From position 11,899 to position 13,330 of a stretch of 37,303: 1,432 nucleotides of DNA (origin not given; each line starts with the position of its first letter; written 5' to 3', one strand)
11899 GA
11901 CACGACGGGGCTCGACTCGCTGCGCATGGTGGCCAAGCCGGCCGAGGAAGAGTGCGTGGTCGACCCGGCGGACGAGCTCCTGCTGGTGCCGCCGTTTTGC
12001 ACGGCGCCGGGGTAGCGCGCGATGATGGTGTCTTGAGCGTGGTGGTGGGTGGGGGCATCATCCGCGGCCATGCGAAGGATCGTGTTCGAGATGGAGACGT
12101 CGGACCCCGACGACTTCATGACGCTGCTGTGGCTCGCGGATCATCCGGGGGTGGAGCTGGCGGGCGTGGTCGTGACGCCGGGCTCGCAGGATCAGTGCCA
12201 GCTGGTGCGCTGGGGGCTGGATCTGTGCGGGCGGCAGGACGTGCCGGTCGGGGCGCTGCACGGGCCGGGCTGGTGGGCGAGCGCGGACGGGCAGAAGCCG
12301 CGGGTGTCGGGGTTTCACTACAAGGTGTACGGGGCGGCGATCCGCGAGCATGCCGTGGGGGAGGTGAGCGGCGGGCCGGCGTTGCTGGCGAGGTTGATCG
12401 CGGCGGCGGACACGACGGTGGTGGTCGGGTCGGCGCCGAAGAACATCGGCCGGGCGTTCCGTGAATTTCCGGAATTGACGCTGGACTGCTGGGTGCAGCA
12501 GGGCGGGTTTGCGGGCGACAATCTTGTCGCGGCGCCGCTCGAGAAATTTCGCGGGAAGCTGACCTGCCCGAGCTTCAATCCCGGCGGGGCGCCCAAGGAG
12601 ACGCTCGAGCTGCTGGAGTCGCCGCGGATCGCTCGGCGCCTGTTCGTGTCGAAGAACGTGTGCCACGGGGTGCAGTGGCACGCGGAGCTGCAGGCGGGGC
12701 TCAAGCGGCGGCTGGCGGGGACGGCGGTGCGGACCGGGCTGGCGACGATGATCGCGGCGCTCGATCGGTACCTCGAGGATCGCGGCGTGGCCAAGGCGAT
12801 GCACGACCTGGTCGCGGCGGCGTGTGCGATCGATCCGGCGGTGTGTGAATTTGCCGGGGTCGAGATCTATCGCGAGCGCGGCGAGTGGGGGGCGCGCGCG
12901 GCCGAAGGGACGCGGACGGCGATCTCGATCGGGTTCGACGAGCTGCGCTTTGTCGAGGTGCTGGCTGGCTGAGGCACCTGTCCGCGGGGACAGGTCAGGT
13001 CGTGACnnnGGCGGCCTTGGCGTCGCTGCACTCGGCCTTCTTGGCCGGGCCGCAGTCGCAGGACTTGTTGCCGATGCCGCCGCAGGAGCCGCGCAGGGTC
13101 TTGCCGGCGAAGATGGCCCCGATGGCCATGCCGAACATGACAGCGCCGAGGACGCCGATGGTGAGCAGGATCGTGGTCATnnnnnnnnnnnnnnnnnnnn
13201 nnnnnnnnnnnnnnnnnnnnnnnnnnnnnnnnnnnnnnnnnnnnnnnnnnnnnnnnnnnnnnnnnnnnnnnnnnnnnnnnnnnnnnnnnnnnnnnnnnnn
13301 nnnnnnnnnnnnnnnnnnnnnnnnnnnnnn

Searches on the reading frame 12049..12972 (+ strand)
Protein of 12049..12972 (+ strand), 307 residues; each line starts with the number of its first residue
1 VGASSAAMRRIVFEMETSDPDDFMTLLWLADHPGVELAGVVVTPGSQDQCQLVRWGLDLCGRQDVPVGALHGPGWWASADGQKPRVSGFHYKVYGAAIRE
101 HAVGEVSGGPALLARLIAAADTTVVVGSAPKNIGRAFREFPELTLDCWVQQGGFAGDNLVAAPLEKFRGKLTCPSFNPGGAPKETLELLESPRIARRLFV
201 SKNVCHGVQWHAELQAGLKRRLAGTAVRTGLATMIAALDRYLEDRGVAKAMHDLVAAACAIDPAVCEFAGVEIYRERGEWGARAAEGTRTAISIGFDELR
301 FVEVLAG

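Call 35: search_protein_families(library=ncbifam, proteins=[window:12049-12972:+], max_evalue=0.00001)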
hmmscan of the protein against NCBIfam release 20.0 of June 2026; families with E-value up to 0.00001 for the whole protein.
window:12049-12972:+ (307 aa): 0 families

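Call 55: search_protein_families(library=pfam, proteins=[window:12049-12972:+], max_evalue=0.01)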
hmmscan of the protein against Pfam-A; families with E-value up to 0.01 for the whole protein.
window:12049-12972:+ (307 aa): 1 family
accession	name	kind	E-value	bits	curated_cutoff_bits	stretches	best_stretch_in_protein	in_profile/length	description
PF01156.24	IU_nuc_hydro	-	6.1e-08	33.1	34.2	1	21-273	10-259/297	Inosine-uridine preferring nucleoside hydrolase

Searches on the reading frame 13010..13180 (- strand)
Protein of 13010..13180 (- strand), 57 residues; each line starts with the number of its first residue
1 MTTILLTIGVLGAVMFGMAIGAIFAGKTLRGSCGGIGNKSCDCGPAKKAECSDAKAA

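Call 68: search_protein_families(library=pfam, proteins=[window:13010-13180:-], max_evalue=0.01)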
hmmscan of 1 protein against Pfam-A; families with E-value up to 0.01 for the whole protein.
seq(57 aa): 1 family
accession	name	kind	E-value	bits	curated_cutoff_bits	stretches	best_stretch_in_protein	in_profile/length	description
PF04400.18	NqrM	-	0.00013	22.2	22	1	23-55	2-34/43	(Na+)-NQR maturation NqrM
